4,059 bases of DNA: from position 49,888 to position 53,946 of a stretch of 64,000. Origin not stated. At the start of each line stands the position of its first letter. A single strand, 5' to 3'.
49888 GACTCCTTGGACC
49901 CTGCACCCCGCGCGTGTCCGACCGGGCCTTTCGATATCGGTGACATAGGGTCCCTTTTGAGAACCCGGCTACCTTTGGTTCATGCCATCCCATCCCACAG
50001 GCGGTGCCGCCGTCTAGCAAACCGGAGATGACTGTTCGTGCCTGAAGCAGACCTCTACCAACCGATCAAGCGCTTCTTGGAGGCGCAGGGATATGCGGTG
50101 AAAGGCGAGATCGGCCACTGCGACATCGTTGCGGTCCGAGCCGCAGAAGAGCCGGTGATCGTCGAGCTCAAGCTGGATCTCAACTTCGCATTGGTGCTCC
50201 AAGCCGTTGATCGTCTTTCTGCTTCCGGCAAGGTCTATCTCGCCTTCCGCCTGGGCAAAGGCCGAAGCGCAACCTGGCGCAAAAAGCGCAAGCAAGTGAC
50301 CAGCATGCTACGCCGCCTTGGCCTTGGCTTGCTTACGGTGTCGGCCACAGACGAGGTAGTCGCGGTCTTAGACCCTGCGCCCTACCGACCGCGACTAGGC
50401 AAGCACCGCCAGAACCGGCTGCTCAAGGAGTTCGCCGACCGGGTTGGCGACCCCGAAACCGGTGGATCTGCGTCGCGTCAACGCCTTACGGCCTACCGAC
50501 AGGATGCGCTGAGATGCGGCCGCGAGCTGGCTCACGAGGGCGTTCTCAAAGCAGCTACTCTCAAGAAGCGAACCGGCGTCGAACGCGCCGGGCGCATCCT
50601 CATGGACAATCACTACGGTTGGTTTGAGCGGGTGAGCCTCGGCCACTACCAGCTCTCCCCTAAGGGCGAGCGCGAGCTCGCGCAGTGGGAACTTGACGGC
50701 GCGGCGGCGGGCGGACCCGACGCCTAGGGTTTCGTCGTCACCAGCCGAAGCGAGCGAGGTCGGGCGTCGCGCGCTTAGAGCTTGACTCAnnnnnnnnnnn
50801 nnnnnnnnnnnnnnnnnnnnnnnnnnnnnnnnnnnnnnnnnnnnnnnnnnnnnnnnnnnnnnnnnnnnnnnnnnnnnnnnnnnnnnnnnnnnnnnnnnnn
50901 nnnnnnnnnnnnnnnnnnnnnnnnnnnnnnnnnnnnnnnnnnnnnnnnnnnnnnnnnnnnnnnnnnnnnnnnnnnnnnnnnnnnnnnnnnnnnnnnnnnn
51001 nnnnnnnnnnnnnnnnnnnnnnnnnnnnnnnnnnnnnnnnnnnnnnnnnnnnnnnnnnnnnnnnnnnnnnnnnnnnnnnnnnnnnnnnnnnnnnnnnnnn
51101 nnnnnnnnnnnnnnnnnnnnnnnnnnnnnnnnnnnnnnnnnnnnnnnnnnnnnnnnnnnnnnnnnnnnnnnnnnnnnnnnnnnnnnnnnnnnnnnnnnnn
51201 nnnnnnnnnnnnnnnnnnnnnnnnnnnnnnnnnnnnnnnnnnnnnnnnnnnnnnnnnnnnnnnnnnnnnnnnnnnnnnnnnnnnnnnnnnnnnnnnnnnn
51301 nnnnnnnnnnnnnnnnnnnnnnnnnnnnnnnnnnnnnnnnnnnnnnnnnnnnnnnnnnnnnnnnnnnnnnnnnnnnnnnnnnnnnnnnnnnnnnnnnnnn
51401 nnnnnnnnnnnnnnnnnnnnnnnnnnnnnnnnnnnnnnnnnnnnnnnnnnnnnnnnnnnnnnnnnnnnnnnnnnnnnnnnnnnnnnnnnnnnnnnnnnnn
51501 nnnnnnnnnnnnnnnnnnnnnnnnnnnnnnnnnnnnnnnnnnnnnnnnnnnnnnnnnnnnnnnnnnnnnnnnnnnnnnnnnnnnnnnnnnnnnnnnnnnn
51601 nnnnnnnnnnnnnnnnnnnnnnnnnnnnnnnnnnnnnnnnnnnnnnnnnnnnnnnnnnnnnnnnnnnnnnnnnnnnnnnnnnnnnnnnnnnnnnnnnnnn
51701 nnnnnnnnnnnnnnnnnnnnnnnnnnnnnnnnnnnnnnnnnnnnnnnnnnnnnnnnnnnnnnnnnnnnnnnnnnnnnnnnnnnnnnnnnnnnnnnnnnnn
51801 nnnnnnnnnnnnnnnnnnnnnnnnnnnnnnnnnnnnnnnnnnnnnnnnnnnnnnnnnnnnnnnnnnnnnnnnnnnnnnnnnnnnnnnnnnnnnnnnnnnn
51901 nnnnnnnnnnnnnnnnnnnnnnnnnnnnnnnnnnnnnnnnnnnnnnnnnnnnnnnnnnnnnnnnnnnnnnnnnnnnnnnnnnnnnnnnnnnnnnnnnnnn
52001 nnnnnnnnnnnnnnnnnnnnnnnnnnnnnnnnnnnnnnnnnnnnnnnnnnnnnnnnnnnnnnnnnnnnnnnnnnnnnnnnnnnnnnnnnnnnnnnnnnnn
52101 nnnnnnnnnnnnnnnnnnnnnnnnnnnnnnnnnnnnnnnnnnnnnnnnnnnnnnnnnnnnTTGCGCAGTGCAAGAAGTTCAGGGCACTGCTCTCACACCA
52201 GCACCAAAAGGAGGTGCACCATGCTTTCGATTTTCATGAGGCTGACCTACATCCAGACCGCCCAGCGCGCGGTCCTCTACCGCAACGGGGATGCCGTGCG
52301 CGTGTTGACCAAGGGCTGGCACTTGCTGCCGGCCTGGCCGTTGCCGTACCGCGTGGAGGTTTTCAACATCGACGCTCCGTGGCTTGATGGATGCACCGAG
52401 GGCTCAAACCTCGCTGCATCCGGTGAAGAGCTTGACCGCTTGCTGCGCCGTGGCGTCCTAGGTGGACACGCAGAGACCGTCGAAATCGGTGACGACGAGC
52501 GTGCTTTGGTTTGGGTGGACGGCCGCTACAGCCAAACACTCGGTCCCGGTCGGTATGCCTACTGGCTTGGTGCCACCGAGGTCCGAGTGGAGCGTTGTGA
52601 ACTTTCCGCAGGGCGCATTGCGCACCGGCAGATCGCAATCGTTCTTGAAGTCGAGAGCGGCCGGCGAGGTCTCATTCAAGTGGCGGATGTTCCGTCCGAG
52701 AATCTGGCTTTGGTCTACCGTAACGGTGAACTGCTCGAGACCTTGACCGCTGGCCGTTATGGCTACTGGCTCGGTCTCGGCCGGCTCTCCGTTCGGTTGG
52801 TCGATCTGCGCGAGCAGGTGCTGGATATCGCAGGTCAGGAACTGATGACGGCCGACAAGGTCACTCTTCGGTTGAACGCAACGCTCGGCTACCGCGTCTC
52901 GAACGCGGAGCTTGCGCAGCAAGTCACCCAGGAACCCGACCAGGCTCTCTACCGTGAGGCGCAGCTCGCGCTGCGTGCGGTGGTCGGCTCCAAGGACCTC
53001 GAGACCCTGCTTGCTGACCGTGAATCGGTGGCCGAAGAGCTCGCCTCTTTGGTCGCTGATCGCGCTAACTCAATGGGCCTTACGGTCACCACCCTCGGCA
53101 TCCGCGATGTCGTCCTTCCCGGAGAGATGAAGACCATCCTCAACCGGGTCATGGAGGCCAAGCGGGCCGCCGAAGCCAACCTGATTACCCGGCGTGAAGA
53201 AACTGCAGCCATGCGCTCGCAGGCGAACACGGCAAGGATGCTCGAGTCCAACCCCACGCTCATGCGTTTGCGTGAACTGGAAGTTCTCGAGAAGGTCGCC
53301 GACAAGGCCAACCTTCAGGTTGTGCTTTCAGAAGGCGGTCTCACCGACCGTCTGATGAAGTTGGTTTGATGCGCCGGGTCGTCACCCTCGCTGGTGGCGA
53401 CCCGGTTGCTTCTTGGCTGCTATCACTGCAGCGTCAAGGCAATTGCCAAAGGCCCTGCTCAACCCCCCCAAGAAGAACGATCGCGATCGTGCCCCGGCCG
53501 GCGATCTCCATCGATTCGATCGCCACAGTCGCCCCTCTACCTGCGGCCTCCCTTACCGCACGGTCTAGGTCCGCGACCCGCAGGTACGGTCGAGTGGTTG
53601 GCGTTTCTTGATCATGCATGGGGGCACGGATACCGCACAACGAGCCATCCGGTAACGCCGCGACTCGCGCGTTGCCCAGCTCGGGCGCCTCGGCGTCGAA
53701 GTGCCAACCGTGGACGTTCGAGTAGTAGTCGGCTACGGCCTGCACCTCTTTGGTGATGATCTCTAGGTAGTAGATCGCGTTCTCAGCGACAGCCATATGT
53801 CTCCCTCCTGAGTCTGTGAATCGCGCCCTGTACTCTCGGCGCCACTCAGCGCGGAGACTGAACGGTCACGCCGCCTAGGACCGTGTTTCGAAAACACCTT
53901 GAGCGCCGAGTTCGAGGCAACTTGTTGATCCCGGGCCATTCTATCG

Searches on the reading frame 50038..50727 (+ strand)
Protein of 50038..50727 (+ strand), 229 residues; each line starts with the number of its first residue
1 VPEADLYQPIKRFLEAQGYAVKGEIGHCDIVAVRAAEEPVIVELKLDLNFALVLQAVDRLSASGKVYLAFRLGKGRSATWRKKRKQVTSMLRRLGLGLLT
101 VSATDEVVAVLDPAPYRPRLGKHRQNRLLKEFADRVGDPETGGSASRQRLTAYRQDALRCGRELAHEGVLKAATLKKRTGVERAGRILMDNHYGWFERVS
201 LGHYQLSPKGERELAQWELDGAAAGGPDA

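Call 15: search_protein_families(library=pfam, proteins=[window:50038-50727:+], max_evalue=1)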
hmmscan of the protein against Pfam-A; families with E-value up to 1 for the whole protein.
window:50038-50727:+ (229 aa): 2 families
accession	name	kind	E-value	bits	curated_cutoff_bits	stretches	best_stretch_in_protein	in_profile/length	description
PF09929.15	DUF2161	-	2e-35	121.9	27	1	101-212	3-117/118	Putative PD-(D/E)XK phosphodiesterase (DUF2161)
PF17853.6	GGDEF_2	-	0.047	14.4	24.5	1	83-140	37-90/116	GGDEF-like domain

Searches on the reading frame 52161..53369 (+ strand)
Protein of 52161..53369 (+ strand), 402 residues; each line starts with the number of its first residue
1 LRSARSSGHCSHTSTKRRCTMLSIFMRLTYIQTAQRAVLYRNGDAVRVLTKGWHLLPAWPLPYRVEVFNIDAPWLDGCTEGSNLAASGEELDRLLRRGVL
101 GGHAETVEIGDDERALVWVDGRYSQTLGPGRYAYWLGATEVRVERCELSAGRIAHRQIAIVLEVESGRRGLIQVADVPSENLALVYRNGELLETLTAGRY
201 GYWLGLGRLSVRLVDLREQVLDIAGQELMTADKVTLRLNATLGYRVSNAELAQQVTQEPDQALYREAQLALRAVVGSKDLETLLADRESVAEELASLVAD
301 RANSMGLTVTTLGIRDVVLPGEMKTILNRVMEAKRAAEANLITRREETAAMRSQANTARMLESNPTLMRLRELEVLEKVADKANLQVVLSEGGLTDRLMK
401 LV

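Call 15: search_protein_families(library=pfam, proteins=[window:52161-53369:+], max_evalue=1)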
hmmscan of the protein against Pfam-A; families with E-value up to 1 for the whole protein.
window:52161-53369:+ (402 aa): 2 families
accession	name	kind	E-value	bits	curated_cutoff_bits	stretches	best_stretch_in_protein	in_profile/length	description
PF01145.31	Band_7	-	6.2e-31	108.2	23.6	2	177-347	3-175/176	SPFH domain / Band 7 family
PF13421.11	Band_7_1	-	0.001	19.2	24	1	271-330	145-206/211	SPFH domain-Band 7 family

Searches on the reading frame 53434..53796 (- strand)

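Call 15: search_protein_families(library=pfam, proteins=[window:53434-53796:-], max_evalue=1)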
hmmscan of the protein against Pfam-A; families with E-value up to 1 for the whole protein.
window:53434-53796:- (120 aa): 2 families
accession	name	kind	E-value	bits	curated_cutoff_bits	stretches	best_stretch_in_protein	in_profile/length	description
PF18029.7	Glyoxalase_6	-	0.0004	21.5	23.6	1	15-94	6-86/106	Glyoxalase-like domain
PF00903.31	Glyoxalase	-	0.011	16.6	20.6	1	10-94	4-98/121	Glyoxalase/Bleomycin resistance protein/Dioxygenase superfamily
